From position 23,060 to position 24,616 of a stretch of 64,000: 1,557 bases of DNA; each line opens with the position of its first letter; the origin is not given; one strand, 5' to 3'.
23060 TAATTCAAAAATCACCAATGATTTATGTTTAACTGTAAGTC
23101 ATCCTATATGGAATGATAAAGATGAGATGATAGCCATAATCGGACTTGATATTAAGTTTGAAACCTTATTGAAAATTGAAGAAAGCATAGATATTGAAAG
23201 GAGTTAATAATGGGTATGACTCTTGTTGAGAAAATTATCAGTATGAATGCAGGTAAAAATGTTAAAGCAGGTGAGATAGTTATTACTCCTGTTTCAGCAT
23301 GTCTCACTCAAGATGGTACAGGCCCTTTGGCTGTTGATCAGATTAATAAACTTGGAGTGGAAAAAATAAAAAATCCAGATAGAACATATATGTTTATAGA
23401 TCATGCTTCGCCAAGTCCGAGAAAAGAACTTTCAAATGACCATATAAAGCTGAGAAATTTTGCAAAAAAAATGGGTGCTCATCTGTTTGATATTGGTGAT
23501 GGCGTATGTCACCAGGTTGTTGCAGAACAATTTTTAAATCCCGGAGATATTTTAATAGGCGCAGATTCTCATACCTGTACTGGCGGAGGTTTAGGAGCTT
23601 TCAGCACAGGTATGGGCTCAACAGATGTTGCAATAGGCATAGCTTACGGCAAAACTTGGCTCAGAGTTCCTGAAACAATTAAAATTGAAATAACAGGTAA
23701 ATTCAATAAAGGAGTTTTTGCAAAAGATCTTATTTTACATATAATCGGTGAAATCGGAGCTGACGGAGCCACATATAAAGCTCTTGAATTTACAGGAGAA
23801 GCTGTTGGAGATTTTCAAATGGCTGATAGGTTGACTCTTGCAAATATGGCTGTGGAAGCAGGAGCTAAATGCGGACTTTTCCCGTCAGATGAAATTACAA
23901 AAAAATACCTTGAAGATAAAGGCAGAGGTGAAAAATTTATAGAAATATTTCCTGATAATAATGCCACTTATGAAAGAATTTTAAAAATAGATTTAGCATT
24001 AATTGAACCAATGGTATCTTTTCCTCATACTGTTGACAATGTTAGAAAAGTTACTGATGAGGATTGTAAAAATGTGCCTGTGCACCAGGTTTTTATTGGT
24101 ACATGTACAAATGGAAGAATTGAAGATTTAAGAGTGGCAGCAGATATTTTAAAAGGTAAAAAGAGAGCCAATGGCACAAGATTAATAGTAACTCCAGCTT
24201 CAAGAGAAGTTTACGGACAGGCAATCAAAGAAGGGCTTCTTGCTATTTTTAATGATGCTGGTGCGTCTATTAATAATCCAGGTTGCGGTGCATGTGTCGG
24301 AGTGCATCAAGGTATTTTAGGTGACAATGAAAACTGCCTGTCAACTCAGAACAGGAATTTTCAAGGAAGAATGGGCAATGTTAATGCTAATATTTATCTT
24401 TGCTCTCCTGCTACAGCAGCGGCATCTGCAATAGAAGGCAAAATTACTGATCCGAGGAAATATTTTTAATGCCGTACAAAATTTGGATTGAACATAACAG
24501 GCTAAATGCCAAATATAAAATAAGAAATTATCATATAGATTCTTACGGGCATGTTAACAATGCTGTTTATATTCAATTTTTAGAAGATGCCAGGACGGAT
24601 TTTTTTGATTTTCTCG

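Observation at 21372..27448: Alkylmalate synthase with a cytoplasmic Cache-like sensor in place of the LeuA regulatory domain, heading an operon with LeuC only, a thioesterase, a Ste24-like protease and an M23 peptidase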

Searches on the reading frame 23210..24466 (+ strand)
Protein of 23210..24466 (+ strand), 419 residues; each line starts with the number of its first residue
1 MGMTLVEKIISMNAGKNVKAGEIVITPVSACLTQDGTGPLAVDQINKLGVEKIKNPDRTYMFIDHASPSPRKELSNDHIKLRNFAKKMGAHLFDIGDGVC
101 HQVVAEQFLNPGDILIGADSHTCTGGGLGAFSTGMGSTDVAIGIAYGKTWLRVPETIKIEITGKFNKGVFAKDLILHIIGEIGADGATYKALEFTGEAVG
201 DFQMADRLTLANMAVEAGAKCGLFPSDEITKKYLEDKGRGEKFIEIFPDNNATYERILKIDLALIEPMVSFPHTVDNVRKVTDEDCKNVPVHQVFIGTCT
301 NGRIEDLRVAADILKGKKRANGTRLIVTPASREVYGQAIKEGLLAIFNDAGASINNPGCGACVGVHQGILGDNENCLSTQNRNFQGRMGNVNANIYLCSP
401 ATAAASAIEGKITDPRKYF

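Call 3: search_protein_families(library=pfam, proteins=[window:23210-24466:+], max_evalue=0.1)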
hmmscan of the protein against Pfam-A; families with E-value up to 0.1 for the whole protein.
window:23210-24466:+ (419 aa): 2 families
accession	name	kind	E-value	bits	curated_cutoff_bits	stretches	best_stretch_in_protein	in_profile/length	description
PF00330.25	Aconitase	-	1.5e-104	351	28.7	1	8-410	2-463/463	Aconitase family (aconitate hydratase)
PF04412.18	AcnX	-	0.0022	17.2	31.5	1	287-359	287-357/400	Aconitase X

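Call 4: search_protein_families(library=ncbifam, proteins=[window:23210-24466:+], max_evalue=0.1)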
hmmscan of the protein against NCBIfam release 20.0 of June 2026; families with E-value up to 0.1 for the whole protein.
window:23210-24466:+ (419 aa): 21 families
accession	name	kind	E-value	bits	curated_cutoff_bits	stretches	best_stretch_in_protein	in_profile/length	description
NF001614.1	PRK00402.1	subfamily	2.1e-173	576.8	385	1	3-416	1-415/415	aconitase/3-isopropylmalate dehydratase large subunit family protein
TIGR01343.1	hacA_fam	subfamily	9.7e-172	571.2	385.7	1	4-416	1-412/412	homoaconitate hydratase family protein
TIGR02086.1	IPMI_arch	subfamily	2.7e-163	543.5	410.15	1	3-416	1-410/411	3-isopropylmalate dehydratase/homoaconitate hydratase family large subunit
TIGR02083.1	LEU2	equivalog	8.5e-145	482.8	610.65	1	3-417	1-418/419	3-isopropylmalate dehydratase large subunit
NF040615.1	HacA_Meth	equivalog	2.4e-140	468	550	1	3-414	1-417/419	homoaconitase large subunit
NF005558.0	PRK07229.1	equivalog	5e-117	392.1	612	1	1-417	1-414/647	aconitate hydratase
TIGR01342.1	acon_putative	hypoth_equivalog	5.2e-96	322.3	719.15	1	4-417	1-411/655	putative aconitate hydratase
NF009116.0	PRK12466.1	subfamily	1.4e-94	317.3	531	2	2-283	4-305/472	3-isopropylmalate dehydratase large subunit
NF004016.0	PRK05478.1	subfamily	1.4e-88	297.5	510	2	2-282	3-302/468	3-isopropylmalate dehydratase large subunit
TIGR00170.1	leuC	equivalog_domain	3e-80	270.1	560.25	2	283-417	331-465/466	3-isopropylmalate dehydratase large subunit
TIGR00139.1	h_aconitase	equivalog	2.3e-75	254.4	529.9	2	8-238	7-244/709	homoaconitase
NF006690.0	PRK09238.1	equivalog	1.1e-59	202.2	782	2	247-418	650-817/852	bifunctional aconitate hydratase 2/2-methylisocitrate dehydratase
TIGR01340.1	aconitase_mito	equivalog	1.1e-50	172.8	825.35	1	81-412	117-472/745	aconitate hydratase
TIGR00117.1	acnB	equivalog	3.9e-44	150.6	1287.2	2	248-418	650-815/844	bifunctional aconitate hydratase 2/2-methylisocitrate dehydratase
NF008503.0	PRK11413.1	equivalog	2.2e-37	128.4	641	2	76-282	106-312/753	hydratase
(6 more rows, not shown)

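Call 31: find_homologous_proteins(query=window:23210-24466:+, max_evalue=1e-20)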
Query window:23210-24466:+ (419 aa): 8000 proteins with E <= 1e-20 among 8000 candidates; the best 120 are listed.
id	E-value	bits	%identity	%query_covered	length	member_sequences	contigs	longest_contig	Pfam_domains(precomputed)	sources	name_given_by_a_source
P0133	6.0e-282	952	100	100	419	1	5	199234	PF00330.26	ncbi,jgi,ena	jgi:3-isopropylmalate/(R)-2-methylmalate dehydratase large subunit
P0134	6.5e-281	949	100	100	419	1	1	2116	PF00330.26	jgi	jgi:3-isopropylmalate/(R)-2-methylmalate dehydratase large subunit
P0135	1.6e-280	948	100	100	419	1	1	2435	PF00330.26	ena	-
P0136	1.3e-254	862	90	100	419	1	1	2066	PF00330.26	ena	-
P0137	3.3e-254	861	89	100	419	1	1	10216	PF00330.26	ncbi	-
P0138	3.0e-247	838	87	100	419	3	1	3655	PF00330.26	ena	-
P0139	1.4e-241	819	86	100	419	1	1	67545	PF00330.26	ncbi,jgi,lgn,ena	-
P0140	2.0e-232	789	80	100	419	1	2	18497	PF00330.26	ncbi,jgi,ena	-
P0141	1.5e-230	783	79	100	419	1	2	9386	PF00330.26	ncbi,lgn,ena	-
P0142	2.0e-229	779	79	100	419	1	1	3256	PF00330.26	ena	-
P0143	7.7e-228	774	80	100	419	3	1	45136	PF00330.26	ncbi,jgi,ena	jgi:3-isopropylmalate/(R)-2-methylmalate dehydratase large subunit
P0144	3.7e-226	769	78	100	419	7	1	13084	PF00330.26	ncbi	-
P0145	7.8e-221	751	77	100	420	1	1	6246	PF00330.26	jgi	-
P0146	3.3e-218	742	77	100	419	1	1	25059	PF00330.26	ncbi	-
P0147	4.7e-217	739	76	100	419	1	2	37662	PF00330.26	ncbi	-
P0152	2.6e-214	730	76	100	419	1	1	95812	PF00330.26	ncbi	-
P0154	6.1e-213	725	75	100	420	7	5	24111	PF00330.26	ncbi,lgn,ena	-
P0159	1.6e-195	668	69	100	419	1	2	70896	PF00330.26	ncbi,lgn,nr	ncbi:MAG: 3-isopropylmalate dehydratase large subunit [Deltaproteobacteria bacterium]|nr:3-isopropyl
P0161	2.5e-195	667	69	99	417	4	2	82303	PF00330.26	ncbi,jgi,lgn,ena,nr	ncbi:MAG: 3-isopropylmalate dehydratase large subunit [Candidatus Margulisiibacteriota bacterium]|nr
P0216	1.0e-183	629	67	100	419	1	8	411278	PF00330.26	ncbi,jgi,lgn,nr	ncbi:3-isopropylmalate dehydratase large subunit [Candidatus Aminicenantes bacterium AC-708-M15]|jgi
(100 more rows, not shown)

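Call 33: find_encoding_contigs(protein=P0152, flank=10000, max_places=2)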
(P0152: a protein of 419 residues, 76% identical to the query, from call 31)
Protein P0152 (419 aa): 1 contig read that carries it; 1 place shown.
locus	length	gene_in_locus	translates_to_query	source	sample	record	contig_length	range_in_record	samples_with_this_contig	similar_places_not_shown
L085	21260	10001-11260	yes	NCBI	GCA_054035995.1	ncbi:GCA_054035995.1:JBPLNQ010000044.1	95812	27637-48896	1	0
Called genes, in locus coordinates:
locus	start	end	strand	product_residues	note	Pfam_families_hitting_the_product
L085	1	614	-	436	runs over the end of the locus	PF03447:NAD_binding_3, PF00742:Homoserine_dh, PF01842:ACT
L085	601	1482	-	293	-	PF13462:Thioredoxin_4, PF13098:Thioredoxin_2, PF01323:DSBA (weak)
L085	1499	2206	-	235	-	-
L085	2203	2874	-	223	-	PF13489:Methyltransf_23 (weak), PF13847:Methyltransf_31, PF08241:Methyltransf_11, PF13649:Methyltransf_25 (weak)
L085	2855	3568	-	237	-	PF04366:Ysc84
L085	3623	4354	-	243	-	PF01904:DUF72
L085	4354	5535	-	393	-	PF01321:Creatinase_N, PF00557:Peptidase_M24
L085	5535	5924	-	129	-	PF00376:MerR, PF13411:MerR_1, PF09278:MerR-DNA-bind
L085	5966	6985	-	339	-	PF01075:Glyco_transf_9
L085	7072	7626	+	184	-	PF00156:Pribosyltran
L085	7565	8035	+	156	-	PF11969:DcpS_C, PF01230:HIT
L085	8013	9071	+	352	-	PF00291:PALP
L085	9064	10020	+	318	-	PF13578:Methyltransf_24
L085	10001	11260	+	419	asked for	PF00330:Aconitase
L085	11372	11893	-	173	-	PF01161:PBP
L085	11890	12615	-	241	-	PF03099:BPL_LplA_LipB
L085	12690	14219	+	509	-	PF01520:Amidase_3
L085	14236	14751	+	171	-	PF00881:Nitroreductase, PF14512:TM1586_NiRdase (weak)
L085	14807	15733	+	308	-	PF00316:FBPase, PF18913:FBPase_C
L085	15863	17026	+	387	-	PF08442:ATP-grasp_2, PF13549:ATP-grasp_5, PF24948:Citrate_synth_N, PF00549:Ligase_CoA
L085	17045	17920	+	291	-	PF02629:CoA_binding, PF13607:Succ_CoA_lig, PF00549:Ligase_CoA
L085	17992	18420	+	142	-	PF00572:Ribosomal_L13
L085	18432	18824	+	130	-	PF00380:Ribosomal_S9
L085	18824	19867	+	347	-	PF01118:Semialdhyde_dh, PF22698:Semialdhyde_dhC_1, PF02774:Semialdhyde_dhC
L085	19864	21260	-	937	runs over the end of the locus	PF02743:dCache_1, PF22673:MCP-like_PDC_1, PF08448:PAS_4 (weak), PF13426:PAS_9, PF00512:HisKA, PF02518:HATPase_c, PF14501:HATPase_c_5 (weak), PF00072:Response_reg, +1 more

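Call 34: find_encoding_contigs(protein=P0143, flank=10000, max_places=2)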
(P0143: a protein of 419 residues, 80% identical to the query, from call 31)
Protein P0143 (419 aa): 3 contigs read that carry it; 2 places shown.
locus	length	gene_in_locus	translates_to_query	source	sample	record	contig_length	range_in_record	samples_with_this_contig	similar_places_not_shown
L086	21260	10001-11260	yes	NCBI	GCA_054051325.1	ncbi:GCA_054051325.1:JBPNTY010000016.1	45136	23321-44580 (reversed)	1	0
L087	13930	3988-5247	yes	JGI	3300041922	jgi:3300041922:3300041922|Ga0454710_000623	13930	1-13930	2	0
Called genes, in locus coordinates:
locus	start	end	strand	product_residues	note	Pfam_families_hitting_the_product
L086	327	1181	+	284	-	-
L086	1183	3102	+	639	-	PF11992:TgpA_N, PF01841:Transglut_core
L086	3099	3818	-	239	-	PF01553:Acyltransferase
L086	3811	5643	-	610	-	PF08668:HDOD, PF13188:PAS_8 (faint), PF00989:PAS (weak), PF13426:PAS_9 (weak), PF00512:HisKA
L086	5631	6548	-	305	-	PF01180:DHO_dh, PF01207:Dus, PF03060:NMO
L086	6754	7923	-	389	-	PF07690:MFS_1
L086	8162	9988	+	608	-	PF00682:HMGL-like, PF02743:dCache_1, PF22673:MCP-like_PDC_1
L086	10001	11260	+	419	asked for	PF00330:Aconitase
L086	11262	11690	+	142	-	PF20791:Acyl-ACP_TE_C (weak), PF13279:4HBT_2, PF03061:4HBT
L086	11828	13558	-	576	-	PF02730:AFOR_N, PF01314:AFOR_C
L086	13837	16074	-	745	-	-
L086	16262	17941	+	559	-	PF01642:MM_CoA_mutase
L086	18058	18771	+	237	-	PF01694:Rhomboid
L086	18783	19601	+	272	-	PF01972:SDH_protease, PF00574:CLP_protease (weak), PF25145:NfeD1b_N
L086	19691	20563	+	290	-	PF00763:THF_DHG_CYH, PF02882:THF_DHG_CYH_C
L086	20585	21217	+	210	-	PF04961:FTCD_C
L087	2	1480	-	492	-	PF04326:SLFN_AlbA_2, PF13749:HATPase_c_4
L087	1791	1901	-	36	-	-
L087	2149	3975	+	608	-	PF00682:HMGL-like, PF02743:dCache_1, PF22673:MCP-like_PDC_1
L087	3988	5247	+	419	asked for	PF00330:Aconitase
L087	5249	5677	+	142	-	PF20791:Acyl-ACP_TE_C (weak), PF13279:4HBT_2, PF03061:4HBT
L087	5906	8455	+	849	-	PF02739:5_3_exonuc_N, PF01367:5_3_exonuc, PF00476:DNA_pol_A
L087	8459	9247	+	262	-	PF06325:PrmA, PF05175:MTS, PF03602:Cons_hypoth95 (weak), PF13649:Methyltransf_25 (weak)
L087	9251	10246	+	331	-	PF00814:TsaD, PF22521:HypF_C_2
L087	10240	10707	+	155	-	PF09835:DUF2062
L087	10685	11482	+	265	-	PF00398:RrnaAD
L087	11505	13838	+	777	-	PF00912:Transgly, PF00905:Transpeptidase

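Call 44: find_encoding_contigs(protein=P0216, flank=6000, max_places=1)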
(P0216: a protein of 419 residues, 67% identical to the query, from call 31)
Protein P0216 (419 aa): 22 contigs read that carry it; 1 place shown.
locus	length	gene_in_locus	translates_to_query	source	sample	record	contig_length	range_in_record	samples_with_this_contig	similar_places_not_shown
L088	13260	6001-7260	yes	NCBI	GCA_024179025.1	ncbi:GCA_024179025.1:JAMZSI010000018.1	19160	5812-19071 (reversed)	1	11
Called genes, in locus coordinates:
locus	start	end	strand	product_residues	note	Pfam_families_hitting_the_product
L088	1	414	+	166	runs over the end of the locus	PF13505:OMP_b-brl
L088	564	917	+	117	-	PF09685:MamF_MmsF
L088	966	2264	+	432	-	PF01068:DNA_ligase_A_M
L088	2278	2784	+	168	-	-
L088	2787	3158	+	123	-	PF10861:DUF2784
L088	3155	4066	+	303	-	PF00294:PfkB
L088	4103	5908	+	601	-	PF23446:LysM1_NFP_LYK (faint), PF01464:SLT, PF23472:LysM2_CERK1_LYK3_4_5 (faint), PF23473:LysM3_LYK4_5 (faint), PF01476:LysM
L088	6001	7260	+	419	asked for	PF00330:Aconitase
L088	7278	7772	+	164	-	PF06434:Aconitase_2_N (faint), PF00694:Aconitase_C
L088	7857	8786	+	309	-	PF00056:Ldh_1_N, PF02866:Ldh_1_C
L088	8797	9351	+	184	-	PF05683:Fumerase_C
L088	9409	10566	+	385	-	PF08442:ATP-grasp_2, PF13549:ATP-grasp_5, PF24948:Citrate_synth_N, PF00549:Ligase_CoA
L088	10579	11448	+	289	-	PF02629:CoA_binding, PF13380:CoA_binding_2 (weak), PF13607:Succ_CoA_lig, PF00549:Ligase_CoA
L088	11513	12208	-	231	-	PF08713:DNA_alkylation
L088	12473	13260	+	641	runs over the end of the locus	PF02838:Glyco_hydro_20b, PF14845:Glycohydro_20b2, PF00728:Glyco_hydro_20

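Call 45: find_encoding_contigs(protein=P0159, flank=6000, max_places=1)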
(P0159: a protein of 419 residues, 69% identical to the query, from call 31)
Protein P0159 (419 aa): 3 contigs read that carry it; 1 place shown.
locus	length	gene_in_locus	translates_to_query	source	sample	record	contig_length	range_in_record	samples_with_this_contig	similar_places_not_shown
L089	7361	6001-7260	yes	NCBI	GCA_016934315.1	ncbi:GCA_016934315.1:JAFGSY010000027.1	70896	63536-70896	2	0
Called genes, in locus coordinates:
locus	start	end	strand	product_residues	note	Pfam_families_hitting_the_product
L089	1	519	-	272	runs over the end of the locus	PF02602:HEM4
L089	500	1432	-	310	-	PF01379:Porphobil_deam, PF03900:Porphobil_deamC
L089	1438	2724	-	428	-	PF05201:GlutR_N, PF01488:Shikimate_DH, PF00745:GlutR_dimer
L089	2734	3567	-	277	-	PF01578:Cytochrom_C_asm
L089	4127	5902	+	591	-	PF01336:tRNA_anti-codon, PF00152:tRNA-synt_2, PF02938:GAD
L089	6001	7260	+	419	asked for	PF00330:Aconitase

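Call 46: find_encoding_contigs(protein=P0161, flank=6000, max_places=1)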
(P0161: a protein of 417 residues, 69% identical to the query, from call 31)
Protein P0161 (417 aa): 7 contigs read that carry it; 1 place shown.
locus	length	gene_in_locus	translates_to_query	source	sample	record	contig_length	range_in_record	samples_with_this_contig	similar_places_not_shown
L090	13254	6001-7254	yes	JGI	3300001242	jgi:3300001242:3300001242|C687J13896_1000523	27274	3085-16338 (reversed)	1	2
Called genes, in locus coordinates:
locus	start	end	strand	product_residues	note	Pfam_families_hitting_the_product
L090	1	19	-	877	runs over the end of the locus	PF07833:Cu_amine_oxidN1, PF11741:AMIN, PF01520:Amidase_3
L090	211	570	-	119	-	PF04892:VanZ-LLP1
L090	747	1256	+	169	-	PF01613:Flavin_Reduct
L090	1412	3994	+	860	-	PF03065:Glyco_hydro_57, PF12055:DUF3536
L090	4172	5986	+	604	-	PF00682:HMGL-like, PF02743:dCache_1, PF22673:MCP-like_PDC_1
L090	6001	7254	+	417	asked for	PF00330:Aconitase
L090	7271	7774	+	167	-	PF00694:Aconitase_C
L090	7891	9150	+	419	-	PF00180:Iso_dh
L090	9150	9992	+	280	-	PF05681:Fumerase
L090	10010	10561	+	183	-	PF01812:5-FTHF_cyc-lig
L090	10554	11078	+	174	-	PF05683:Fumerase_C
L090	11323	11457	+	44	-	-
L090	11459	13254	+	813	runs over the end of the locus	PF00512:HisKA, PF02518:HATPase_c, PF14501:HATPase_c_5 (weak)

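Call 75: search_solved_structures(query=window:23210-24466:+, max_evalue=1e-10)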
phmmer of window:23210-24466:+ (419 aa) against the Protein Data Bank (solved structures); distinct sequences matched with E-value up to 1e-10: 14.
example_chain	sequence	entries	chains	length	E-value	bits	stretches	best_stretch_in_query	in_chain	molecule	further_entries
4nqy_A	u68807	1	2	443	7.4e-121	406.8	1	1-416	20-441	Isopropylmalate/citramalate isomerase large subunit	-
4kp1_A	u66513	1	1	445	7.4e-121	406.8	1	1-416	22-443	Isopropylmalate/citramalate isomerase large subunit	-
4kp2_A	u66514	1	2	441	4.6e-112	377.9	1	3-414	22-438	Homoaconitase large subunit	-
1nis_A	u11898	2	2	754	9.3e-45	156.2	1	31-412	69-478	ACONITASE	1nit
1aco_A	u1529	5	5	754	9.3e-45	156.2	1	31-412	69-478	ACONITASE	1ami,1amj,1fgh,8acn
1c96_A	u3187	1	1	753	1.8e-44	155.3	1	31-412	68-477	MITOCHONDRIAL ACONITASE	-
1b0k_A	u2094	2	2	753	1.8e-44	155.2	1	31-412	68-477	PROTEIN (ACONITASE) | MITOCHONDRIAL ACONITASE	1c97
1b0m_A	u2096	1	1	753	1.8e-44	155.2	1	31-412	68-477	PROTEIN (ACONITASE)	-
1b0j_A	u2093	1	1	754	1.8e-44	155.2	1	31-412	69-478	ACONITATE HYDRATASE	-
5acn_A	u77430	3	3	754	1.8e-44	155.2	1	31-412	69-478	ACONITASE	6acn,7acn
1l5j_A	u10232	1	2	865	8.3e-35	123.4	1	248-418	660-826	Aconitate hydratase 2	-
6vcd_A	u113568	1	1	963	4.6e-21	78.1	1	105-245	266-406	Iron-responsive element binding protein 2, isoform CRA_a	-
3sn2_A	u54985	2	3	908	5e-19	71.4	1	112-244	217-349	Cytoplasmic aconitate hydratase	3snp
2b3x_A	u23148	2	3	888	6.2e-19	71.1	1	112-245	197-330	Iron-responsive element binding protein 1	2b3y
